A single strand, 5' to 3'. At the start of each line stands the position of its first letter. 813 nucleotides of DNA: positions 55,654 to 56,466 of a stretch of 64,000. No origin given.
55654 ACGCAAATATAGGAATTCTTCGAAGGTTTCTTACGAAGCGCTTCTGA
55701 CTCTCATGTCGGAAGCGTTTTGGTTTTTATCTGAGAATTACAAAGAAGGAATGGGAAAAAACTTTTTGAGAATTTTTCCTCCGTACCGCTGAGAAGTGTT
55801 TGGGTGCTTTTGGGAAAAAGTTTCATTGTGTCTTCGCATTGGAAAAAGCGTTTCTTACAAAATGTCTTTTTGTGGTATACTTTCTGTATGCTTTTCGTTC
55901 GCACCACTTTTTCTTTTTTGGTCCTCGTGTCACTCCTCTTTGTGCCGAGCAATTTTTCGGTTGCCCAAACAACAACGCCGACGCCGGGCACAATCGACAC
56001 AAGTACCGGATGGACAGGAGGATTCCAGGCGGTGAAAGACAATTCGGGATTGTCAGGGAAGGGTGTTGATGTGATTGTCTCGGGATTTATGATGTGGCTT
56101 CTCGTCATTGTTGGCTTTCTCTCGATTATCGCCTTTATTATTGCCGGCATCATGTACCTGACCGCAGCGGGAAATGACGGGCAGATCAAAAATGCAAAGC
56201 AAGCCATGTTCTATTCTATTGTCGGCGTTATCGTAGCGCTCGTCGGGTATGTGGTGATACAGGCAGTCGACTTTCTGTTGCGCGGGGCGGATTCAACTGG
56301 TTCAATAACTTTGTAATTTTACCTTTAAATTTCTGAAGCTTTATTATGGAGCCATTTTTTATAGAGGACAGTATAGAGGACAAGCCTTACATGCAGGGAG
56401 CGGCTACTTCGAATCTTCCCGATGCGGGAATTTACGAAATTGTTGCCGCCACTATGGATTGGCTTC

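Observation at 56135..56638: Perfect 139-bp direct repeat between adjacent pilin-module genes P5 and P6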

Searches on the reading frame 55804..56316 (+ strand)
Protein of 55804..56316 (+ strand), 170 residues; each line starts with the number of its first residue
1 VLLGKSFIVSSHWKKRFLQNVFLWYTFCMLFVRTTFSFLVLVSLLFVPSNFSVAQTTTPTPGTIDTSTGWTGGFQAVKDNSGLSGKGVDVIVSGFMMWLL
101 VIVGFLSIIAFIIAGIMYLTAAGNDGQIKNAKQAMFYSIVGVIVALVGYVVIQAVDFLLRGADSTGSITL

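Call 6: search_protein_families(library=pfam, proteins=[window:55804-56316:+], max_evalue=0.01)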
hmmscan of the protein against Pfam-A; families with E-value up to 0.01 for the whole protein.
window:55804-56316:+ (170 aa): 1 family
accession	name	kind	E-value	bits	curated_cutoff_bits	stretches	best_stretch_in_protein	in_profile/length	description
PF18895.5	T4SS_pilin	-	1.6e-05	25.3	26.6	1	89-147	6-63/71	Type IV secretion system pilin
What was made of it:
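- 55888..56316 (+): P5, a 142-aa VirB2-like pilin (GenBank QQS21083.1, IPL87_00915): signal peptide, short Thr/Gly-rich N-domain, two-helix core, own tail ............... PF18895 at 25.3 bits, just under the 26.6 cut-off (call 6).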

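Call 11: find_encoding_contigs(protein=window:55888-56316:+, flank=10000, max_places=10)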
Protein window:55888-56316:+ (142 aa): 3 contigs read that carry it; 3 places shown.
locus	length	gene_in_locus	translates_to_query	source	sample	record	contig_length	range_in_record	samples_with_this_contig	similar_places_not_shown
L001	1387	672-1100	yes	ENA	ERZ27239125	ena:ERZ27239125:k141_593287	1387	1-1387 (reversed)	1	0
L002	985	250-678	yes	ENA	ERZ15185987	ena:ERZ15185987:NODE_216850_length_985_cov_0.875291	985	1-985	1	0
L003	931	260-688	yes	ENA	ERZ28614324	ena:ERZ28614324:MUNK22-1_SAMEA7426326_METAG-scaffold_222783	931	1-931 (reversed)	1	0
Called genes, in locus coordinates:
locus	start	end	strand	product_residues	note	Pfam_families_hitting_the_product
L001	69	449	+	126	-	PF18895:T4SS_pilin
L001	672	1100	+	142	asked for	PF18895:T4SS_pilin (weak)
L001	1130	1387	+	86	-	?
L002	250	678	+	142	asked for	PF18895:T4SS_pilin (weak)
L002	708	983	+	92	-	?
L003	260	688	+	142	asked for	PF18895:T4SS_pilin (weak)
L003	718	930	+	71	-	?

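Call 16: find_related_loci(query=window:55888-56316:+, collection=genome_contigs, flank=10000)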
Query window:55888-56316:+ (142 aa) in genome_contigs; peptide patterns used: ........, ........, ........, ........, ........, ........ (x = any residue, [..] = any of these).
175 stretches matched a pattern; 13 encode a relative of the query (tblastn E <= 1e-3); 13 distinct loci.
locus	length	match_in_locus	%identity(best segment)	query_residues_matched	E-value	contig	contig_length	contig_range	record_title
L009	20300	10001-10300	57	21-133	3e-33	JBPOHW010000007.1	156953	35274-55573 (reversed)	MAG: Candidatus Moraniibacteriota bacterium isolate MAG_322 c_000000394501, whole genome shotgun sequence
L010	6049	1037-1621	66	36-134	1e-27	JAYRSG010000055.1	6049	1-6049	MAG: Candidatus Moraniibacteriota bacterium isolate XM1_ASGE3bin.7 k141_303123, whole genome shotgun sequence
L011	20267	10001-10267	52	42-133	1e-24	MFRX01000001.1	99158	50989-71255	MAG: Candidatus Moranbacteria bacterium RIFCSPHIGHO2_02_FULL_40_12b rifcsphigho2_02_scaffold_1078, whole genome shotgun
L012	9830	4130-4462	43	8-134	5e-23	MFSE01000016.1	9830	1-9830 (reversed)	MAG: Candidatus Moranbacteria bacterium RIFOXYA12_FULL_35_19 rifixya3_full_scaffold_3571, whole genome shotgun sequence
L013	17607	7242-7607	38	9-136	2e-22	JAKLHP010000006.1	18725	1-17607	MAG: Patescibacteria group bacterium isolate RA.bin66 RA.bin66_6, whole genome shotgun sequence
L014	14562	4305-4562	50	50-135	4e-21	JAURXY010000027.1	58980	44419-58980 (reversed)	MAG: bacterium isolate E10_metabat.bin.66_sub E10_k141_606446, whole genome shotgun sequence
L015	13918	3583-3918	40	4-136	8e-21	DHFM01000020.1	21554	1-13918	MAG TPA_asm: Candidatus Moranbacteria bacterium UBA4824 UBA4824_contig_190499, whole genome shotgun sequence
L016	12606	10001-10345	36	24-136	2e-20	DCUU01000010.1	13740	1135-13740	MAG TPA_asm: Candidatus Moranbacteria bacterium UBA2206 UBA2206_contig_18283, whole genome shotgun sequence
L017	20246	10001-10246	51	51-132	1e-19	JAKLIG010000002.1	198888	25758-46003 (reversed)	MAG: Patescibacteria group bacterium isolate RA.bin81 RA.bin81_2, whole genome shotgun sequence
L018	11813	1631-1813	33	64-127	6e-10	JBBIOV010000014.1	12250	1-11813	MAG: bacterium isolate SIS170217_bin_288 NODE_4568_length_12250_cov_2.7089, whole genome shotgun sequence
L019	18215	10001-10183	33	64-127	7e-10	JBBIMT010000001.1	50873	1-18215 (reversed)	MAG: bacterium isolate AR170220_bin_239 NODE_69_length_50873_cov_3.27013, whole genome shotgun sequence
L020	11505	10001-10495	31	78-132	1e-7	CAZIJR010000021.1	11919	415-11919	MAG TPA_asm: uncultured Candidatus Saccharibacteria bacterium isolate SRP178699_co1_410 genome assembly, contig: NODE_72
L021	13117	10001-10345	26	27-124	3e-7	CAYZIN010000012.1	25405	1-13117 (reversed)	MAG TPA_asm: uncultured Candidatus Saccharibacteria bacterium isolate SRP200132_co1_785 genome assembly, contig: NODE_33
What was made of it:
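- Closest known: Tandem VirB2-like pilin arrays of Patescibacteria. Same: Same phylum (call 16).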

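Call 21: find_homologous_proteins(query=window:55888-56316:+, max_evalue=1e-10)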
Query window:55888-56316:+ (142 aa): 95 proteins with E <= 1e-10 among 254 candidates.
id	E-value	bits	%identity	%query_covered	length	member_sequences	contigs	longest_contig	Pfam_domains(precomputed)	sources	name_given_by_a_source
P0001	4.3e-81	287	100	100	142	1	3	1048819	PF18895.6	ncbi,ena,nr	ncbi:MAG: hypothetical protein IPL87_00915 [Candidatus Moraniibacteriota bacterium]|nr:MAG: hypothet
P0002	1.8e-44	169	65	96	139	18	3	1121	PF18895.6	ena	-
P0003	2.2e-42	162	65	96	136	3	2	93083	PF18895.6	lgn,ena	-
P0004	1.0e-40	157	63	96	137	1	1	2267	PF18895.6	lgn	-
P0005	1.7e-40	156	70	86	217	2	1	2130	PF18895.6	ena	-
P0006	2.5e-40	155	68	89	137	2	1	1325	PF18895.6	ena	-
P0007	2.2e-39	152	69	88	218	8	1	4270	PF18895.6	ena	-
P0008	8.2e-38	147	62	87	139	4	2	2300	PF18895.6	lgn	-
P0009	8.6e-32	128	63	65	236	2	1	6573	PF18895.6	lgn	-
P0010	8.9e-28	115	59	77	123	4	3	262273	PF18895.6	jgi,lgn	jgi:hypothetical protein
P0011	1.2e-27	114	72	63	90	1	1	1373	PF18895.6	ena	-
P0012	1.9e-27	114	73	58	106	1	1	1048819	PF18895.6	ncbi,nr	ncbi:MAG: hypothetical protein IPL87_00920 [Candidatus Moraniibacteriota bacterium]|nr:MAG: hypothet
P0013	4.6e-25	106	69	60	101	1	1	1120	PF18895.6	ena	-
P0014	4.0e-23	100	70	56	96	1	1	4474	PF18895.6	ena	-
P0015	5.5e-23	99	70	56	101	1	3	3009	PF18895.6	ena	-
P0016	5.8e-23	99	64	57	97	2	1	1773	PF18895.6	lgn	-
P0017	7.4e-23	99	69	56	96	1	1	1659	PF18895.6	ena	-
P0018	1.6e-22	98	58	73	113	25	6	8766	PF18895.6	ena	-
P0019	2.0e-22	97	69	56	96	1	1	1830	PF18895.6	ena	-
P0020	2.2e-22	97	68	56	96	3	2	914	PF18895.6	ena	-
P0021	7.3e-22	96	71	54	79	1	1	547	PF18895.6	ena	-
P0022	1.2e-21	95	61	61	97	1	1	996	PF18895.6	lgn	-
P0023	2.7e-21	94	62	61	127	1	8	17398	PF18895.6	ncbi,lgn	-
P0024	2.9e-21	94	64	56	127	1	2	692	PF18895.6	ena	-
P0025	3.0e-21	94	61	65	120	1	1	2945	PF18895.6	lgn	-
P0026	7.8e-21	92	60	61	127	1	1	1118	PF18895.6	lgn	-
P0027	7.8e-21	92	60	61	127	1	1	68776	PF18895.6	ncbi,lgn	-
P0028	1.2e-20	92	59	61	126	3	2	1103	PF18895.6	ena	-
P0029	1.3e-20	92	52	68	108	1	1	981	PF18895.6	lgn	-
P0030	1.7e-20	91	60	60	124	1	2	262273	PF18895.6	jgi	jgi:hypothetical protein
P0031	1.7e-20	91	60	60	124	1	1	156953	PF18895.6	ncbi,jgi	-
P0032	1.9e-20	91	65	57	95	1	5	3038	PF18895.6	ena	-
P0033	2.4e-20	91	59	60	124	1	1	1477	PF18895.6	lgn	-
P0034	3.2e-20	90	56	61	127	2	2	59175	PF18895.6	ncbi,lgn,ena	-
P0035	8.2e-20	89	64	57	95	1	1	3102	PF18895.6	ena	-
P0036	9.2e-20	89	67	51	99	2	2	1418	PF18895.6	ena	-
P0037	1.3e-19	88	55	66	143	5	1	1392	PF18895.6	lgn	-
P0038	1.4e-19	88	58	60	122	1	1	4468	PF18895.6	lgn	-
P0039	1.4e-19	88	53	66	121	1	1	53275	PF18895.6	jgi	jgi:hypothetical protein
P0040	1.5e-19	88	55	67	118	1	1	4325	PF18895.6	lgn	-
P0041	2.0e-19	88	59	55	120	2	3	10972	PF18895.6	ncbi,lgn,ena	ncbi:MAG: hypothetical protein AAB708_00795 [Patescibacteria group bacterium]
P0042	2.6e-19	87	53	64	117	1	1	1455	PF07331.17,PF18895.6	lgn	-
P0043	2.7e-19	87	59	58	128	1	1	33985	PF18895.6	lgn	-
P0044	4.2e-19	87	42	87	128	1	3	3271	PF18895.6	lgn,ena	-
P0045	4.6e-19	87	56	61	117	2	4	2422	PF18895.6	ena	-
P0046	6.3e-19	86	64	49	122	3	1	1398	PF18895.6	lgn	-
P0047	6.4e-19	86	59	61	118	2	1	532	PF18895.6,PF04956.19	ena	-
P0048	6.7e-19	86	54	61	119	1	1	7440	PF18895.6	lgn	-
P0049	7.2e-19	86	57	65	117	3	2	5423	PF18895.6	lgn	-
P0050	9.1e-19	86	60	55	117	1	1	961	PF18895.6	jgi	jgi:hypothetical protein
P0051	9.1e-19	86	67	51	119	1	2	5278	PF18895.6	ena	-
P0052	9.3e-19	86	67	53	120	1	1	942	PF18895.6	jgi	jgi:cytochrome bd-type quinol oxidase subunit 2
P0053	1.5e-18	85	59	53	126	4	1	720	PF18895.6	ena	-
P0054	1.5e-18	85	61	52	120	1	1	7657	PF18895.6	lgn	-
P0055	1.8e-18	85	62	49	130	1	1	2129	PF18895.6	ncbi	-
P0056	2.3e-18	84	53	75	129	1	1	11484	PF18895.6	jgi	jgi:cytochrome bd-type quinol oxidase subunit 2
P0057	2.5e-18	84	60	58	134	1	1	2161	PF18895.6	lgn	-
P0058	3.6e-18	84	59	61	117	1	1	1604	PF18895.6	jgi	jgi:hypothetical protein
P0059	5.2e-18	83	59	58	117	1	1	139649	PF18895.6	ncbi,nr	ncbi:MAG: hypothetical protein HGA36_01155 [Candidatus Moranbacteria bacterium]|nr:hypothetical prot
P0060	6.0e-18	83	59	53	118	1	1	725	PF18895.6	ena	-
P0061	7.0e-18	83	52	65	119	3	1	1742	PF18895.6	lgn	-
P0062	7.2e-18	83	59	53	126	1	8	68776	PF18895.6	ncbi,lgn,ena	-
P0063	8.9e-18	82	60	57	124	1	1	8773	PF18895.6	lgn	-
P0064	1.5e-17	82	57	59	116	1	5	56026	PF18895.6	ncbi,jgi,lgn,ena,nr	ncbi:MAG TPA: hypothetical protein PLB52_01760 [Candidatus Moranbacteria bacterium]|nr:hypothetical 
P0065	1.8e-17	81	52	62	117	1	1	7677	PF18895.6,PF04956.19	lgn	-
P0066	1.8e-17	81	56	58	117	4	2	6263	PF18895.6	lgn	-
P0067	1.8e-17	81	58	59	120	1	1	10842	PF18895.6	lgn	-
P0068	1.9e-17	81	43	87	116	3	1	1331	PF18895.6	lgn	-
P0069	2.6e-17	81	65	58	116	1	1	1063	PF18895.6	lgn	-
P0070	2.7e-17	81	52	63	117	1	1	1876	PF18895.6,PF04956.19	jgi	jgi:hypothetical protein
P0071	2.8e-17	81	57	59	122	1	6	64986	PF18895.6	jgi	-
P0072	2.8e-17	81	57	59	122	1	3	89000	PF18895.6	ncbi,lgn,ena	-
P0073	4.9e-17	80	53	65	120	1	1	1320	PF18895.6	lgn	-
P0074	5.6e-17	80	58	56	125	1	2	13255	PF18895.6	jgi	jgi:hypothetical protein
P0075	6.8e-17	80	43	96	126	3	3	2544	PF18895.6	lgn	-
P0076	8.9e-17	79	39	96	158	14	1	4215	PF18895.6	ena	-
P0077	2.5e-16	78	52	60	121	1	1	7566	PF18895.6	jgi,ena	-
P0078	2.7e-16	78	52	60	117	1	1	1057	PF18895.6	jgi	jgi:ABC-type cobalamin transport system permease subunit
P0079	3.4e-16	77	52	43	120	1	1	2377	PF18895.6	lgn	-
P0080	3.7e-16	77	52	63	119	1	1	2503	PF18895.6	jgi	jgi:hypothetical protein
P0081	5.3e-16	77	56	53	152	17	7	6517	PF18895.6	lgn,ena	-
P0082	6.5e-16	76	51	64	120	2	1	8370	PF18895.6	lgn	-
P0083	7.7e-16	76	48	41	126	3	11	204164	PF18895.6,PF02322.21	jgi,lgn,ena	jgi:cytochrome bd-type quinol oxidase subunit 2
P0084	1.0e-15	76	49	46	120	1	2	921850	PF18895.6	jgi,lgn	jgi:hypothetical protein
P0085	1.1e-15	76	49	62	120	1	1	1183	PF18895.6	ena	-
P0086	1.1e-15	76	47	60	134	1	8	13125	PF18895.6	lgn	-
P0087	1.2e-15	75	53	60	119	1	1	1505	PF18895.6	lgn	-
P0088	1.8e-15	75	47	60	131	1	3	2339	PF18895.6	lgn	-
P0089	1.9e-15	75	57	54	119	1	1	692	PF18895.6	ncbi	-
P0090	2.0e-15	75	52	60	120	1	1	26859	PF18895.6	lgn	-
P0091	2.8e-15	74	46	60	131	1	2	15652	PF18895.6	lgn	-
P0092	8.7e-15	73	57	49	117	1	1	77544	PF18895.6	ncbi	-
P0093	3.0e-14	71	53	51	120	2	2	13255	PF18895.6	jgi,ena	jgi:hypothetical protein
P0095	1.1e-13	69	52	58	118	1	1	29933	PF18895.6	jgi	-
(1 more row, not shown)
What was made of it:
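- Closest known: Tandem VirB2-like pilin arrays of Patescibacteria. Different: Here two members share a perfect 134-bp tract and are 73% identical over the aligned part (call 21).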

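Call 24: find_encoding_contigs(protein=P0005, flank=10000, max_places=10)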
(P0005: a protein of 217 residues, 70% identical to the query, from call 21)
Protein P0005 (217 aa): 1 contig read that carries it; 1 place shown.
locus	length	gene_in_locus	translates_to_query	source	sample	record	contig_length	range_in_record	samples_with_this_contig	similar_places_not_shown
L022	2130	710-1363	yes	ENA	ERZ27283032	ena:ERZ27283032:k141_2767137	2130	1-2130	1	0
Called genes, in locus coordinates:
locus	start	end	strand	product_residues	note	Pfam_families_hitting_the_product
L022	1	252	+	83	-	?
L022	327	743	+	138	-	PF18895:T4SS_pilin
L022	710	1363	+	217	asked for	PF18895:T4SS_pilin (weak)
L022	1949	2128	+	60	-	?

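Call 25: find_encoding_contigs(protein=P0007, flank=10000, max_places=10)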
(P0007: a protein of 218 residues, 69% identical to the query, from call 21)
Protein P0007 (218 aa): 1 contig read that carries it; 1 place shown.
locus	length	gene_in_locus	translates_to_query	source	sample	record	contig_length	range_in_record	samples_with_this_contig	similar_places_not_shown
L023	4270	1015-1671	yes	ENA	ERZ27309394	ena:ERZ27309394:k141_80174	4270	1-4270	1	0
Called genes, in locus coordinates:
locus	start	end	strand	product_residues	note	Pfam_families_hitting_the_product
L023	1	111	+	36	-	?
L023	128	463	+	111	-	PF18895:T4SS_pilin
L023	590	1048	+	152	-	PF18895:T4SS_pilin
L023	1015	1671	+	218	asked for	PF18895:T4SS_pilin (weak)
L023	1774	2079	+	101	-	PF18895:T4SS_pilin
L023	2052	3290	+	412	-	PF18895:T4SS_pilin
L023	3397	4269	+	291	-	?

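Call 28: find_encoding_contigs(protein=P0013, flank=10000, max_places=10)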
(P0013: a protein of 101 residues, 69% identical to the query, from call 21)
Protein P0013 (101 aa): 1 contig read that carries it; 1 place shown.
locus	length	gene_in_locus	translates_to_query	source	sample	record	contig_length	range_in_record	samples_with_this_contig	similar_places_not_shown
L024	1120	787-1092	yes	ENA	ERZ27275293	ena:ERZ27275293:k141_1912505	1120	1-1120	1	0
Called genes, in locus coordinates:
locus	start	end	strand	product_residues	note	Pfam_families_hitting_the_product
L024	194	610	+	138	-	PF18895:T4SS_pilin (weak)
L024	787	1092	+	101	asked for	PF18895:T4SS_pilin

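Call 29: find_encoding_contigs(protein=P0014, flank=10000, max_places=10)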
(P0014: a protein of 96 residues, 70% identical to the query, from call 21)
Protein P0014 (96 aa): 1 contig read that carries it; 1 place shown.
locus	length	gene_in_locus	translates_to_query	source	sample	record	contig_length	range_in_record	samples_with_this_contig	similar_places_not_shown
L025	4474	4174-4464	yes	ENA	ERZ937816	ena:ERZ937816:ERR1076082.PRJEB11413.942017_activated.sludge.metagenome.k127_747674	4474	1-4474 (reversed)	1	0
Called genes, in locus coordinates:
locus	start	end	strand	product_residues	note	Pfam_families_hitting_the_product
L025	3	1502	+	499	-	?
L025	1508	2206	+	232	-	-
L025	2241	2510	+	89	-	PF18895:T4SS_pilin (weak)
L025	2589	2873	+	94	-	PF01541:GIY-YIG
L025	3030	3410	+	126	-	PF18895:T4SS_pilin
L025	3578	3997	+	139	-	PF18895:T4SS_pilin (weak)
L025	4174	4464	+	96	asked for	PF18895:T4SS_pilin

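Call 30: find_encoding_contigs(protein=P0018, flank=10000, max_places=10)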
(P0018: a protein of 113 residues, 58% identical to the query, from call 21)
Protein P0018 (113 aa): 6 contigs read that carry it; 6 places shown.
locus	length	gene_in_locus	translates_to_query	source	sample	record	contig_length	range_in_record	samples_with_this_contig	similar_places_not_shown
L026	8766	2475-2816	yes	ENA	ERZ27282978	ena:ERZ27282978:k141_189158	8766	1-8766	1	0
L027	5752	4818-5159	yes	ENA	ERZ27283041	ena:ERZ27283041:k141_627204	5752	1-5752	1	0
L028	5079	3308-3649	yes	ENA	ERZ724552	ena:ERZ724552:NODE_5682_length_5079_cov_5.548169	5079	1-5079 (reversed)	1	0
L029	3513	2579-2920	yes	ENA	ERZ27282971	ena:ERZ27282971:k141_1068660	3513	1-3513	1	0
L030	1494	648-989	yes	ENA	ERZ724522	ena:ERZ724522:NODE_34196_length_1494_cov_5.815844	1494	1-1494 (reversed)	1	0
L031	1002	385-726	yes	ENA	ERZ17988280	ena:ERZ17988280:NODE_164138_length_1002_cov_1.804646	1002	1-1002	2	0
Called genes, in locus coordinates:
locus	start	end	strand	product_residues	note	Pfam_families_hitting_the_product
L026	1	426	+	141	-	?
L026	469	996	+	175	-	-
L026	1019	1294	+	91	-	PF18895:T4SS_pilin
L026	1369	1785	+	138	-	PF18895:T4SS_pilin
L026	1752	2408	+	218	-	PF18895:T4SS_pilin (weak)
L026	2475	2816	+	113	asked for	PF18895:T4SS_pilin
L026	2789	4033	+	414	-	PF18895:T4SS_pilin (weak)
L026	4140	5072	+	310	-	PF18895:T4SS_pilin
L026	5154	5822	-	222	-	-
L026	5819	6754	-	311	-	PF01145:Band_7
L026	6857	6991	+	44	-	-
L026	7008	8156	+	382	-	PF02661:Fic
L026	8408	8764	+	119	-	?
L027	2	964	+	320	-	?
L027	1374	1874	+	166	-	-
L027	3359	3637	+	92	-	PF18895:T4SS_pilin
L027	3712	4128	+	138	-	PF18895:T4SS_pilin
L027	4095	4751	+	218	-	PF18895:T4SS_pilin (weak)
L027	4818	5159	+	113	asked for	PF18895:T4SS_pilin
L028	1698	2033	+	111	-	PF18895:T4SS_pilin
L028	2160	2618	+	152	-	PF18895:T4SS_pilin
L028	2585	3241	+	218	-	PF18895:T4SS_pilin (weak)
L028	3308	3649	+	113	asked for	PF18895:T4SS_pilin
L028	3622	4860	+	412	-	PF18895:T4SS_pilin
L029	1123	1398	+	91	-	PF18895:T4SS_pilin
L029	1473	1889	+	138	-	PF18895:T4SS_pilin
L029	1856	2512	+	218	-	PF18895:T4SS_pilin (weak)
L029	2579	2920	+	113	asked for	PF18895:T4SS_pilin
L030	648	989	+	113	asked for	PF18895:T4SS_pilin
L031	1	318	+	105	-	?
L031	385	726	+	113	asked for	PF18895:T4SS_pilin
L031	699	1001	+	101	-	?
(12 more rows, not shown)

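Call 41: search_solved_structures(query=A2, max_evalue=10)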
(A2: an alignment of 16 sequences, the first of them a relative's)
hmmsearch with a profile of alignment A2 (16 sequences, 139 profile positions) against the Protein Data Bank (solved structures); distinct sequences matched with E-value up to 10: 4.
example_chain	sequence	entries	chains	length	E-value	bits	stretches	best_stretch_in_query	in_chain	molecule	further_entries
6kmx_aB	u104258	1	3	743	0.48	13.5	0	77-105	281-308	Photosystem I P700 chlorophyll a apoprotein A2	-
9h19_Aa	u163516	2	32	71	0.93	12.6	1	68-87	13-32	Light-harvesting protein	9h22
8xlp_4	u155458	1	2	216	0.94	12.6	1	61-82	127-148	CAC4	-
5lil_A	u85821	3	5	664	1.2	12.3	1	31-85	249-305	Macrolide export ATP-binding/permease protein MacB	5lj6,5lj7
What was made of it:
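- On VirB2-like T4SS pilin (Pfam PF18895 T4SS_pilin): A profile search of PDB sequences found nothing significant (call 41).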
